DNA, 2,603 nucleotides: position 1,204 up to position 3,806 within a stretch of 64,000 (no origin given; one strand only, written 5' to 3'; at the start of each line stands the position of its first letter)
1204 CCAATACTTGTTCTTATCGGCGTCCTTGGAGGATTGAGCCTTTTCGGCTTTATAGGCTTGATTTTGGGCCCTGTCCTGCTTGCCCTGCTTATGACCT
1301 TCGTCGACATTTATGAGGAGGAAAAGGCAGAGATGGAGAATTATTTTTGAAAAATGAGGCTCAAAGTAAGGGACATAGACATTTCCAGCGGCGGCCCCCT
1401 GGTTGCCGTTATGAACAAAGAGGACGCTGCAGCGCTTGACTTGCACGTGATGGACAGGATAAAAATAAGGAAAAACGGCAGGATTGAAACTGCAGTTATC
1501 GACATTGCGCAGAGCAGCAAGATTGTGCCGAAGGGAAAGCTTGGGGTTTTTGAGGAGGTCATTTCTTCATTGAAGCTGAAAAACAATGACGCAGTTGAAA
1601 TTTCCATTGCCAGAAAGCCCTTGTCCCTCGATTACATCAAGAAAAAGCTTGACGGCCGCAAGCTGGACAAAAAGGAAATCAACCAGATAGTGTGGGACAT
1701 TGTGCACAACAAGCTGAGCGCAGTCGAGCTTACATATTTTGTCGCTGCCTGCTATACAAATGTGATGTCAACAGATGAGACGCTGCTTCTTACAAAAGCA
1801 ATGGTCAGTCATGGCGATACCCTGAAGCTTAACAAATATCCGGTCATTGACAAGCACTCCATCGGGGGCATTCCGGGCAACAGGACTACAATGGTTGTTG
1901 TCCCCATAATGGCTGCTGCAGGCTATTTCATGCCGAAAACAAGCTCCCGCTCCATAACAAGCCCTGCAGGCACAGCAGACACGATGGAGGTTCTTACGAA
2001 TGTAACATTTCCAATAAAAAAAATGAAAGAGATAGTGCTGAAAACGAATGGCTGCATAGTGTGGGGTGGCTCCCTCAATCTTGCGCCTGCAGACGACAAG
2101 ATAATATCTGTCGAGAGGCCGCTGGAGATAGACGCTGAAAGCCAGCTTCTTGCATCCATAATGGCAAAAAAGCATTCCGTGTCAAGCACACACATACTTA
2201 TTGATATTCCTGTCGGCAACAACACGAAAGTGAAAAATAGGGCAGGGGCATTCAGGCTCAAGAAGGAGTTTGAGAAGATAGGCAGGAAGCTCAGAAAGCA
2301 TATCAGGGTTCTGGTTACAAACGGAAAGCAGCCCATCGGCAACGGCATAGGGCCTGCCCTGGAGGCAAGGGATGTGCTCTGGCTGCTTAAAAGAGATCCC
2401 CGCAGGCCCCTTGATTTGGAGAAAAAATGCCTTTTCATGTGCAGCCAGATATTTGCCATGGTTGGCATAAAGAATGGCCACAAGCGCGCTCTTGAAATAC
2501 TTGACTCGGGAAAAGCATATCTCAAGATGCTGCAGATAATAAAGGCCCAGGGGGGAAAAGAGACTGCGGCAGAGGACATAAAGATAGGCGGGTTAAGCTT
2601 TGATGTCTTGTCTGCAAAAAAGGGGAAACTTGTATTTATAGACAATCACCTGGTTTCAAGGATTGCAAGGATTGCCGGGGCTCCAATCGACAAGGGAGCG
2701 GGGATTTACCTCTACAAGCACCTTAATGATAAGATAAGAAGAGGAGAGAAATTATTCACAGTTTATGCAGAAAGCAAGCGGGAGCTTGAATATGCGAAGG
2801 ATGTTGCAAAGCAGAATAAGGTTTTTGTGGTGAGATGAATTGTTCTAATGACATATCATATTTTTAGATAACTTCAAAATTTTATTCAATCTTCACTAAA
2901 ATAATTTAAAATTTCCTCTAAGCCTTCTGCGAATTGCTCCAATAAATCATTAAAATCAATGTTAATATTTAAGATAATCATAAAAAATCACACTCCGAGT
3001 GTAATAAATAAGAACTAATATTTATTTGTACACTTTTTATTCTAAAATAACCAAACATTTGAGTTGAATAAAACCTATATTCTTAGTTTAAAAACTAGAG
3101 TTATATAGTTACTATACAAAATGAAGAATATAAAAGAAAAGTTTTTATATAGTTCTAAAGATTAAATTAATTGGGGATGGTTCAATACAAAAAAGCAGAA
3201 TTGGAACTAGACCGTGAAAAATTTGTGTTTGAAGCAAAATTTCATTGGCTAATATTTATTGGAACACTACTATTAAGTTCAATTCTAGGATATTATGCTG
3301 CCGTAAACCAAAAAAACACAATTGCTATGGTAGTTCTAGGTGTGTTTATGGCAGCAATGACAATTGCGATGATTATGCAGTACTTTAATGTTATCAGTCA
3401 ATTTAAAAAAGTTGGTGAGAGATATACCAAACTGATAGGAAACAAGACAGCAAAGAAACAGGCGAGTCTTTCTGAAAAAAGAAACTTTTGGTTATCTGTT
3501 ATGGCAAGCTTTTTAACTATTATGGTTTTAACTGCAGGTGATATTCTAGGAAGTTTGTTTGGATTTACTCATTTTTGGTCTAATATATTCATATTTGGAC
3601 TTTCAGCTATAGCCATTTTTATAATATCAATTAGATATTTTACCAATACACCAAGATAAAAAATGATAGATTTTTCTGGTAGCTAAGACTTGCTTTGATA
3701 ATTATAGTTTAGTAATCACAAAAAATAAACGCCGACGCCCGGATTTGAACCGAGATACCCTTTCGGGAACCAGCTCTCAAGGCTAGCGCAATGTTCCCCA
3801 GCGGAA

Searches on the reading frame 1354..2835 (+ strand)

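Call 74: search_protein_families(library=pfam, proteins=[window:1354-2835:+], max_evalue=0.001)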
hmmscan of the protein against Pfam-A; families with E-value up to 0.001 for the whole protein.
window:1354-2835:+ (494 aa): 3 families
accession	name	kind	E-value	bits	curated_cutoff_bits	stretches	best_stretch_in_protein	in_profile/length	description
PF02885.22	Glycos_trans_3N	-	7.1e-12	45.3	26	1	93-154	2-63/63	Glycosyl transferase family, helical bundle domain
PF07831.19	PYNP_C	-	1.2e-10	41.3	27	1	430-488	6-71/75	Pyrimidine nucleoside phosphorylase C-terminal domain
PF00591.27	Glycos_transf_3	-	4.9e-10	39.9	27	1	162-259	2-100/253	Glycosyl transferase family, a/b domain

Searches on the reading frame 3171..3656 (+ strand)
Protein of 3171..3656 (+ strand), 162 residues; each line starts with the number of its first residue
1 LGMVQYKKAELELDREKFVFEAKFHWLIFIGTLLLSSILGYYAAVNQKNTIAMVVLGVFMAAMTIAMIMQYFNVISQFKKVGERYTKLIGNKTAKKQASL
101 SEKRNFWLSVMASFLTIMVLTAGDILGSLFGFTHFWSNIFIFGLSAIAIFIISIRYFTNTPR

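Call 3: search_protein_families(library=pfam, proteins=[window:3171-3656:+], max_evalue=1)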
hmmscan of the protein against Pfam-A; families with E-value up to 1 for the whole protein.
window:3171-3656:+ (162 aa): 9 families
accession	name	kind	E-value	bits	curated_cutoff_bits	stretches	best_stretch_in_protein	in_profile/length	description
PF11846.14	Wzy_C_2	-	0.0031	18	28.5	1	24-121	25-123/191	Virulence factor membrane-bound polymerase, C-terminal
PF08395.17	7tm_7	-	0.009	15.8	26.6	1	2-154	12-171/370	7tm Chemosensory receptor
PF03203.19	MerC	-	0.062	14.3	27.6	1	19-70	33-84/108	MerC mercury resistance protein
PF06695.16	Sm_multidrug_ex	-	0.16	13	30.7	1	39-133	8-99/121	Putative small multi-drug export protein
PF11286.13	DUF3087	-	0.25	11.2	23.4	0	26-73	24-71/165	Protein of unknown function (DUF3087)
PF06609.19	TRI12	-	0.33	9.8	23.2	1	23-78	378-432/599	Fungal trichothecene efflux pump (TRI12)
PF04246.17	RseC_MucC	-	0.45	10.9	24.4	0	10-71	55-114/130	Positive regulator of sigma(E), RseC/MucC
PF01292.26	Ni_hydr_CYTB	-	0.54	10.5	30.1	1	24-151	9-155/179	Prokaryotic cytochrome b561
PF20136.4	DUF6526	-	0.9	10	23.7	1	22-103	14-101/145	Family of unknown function (DUF6526)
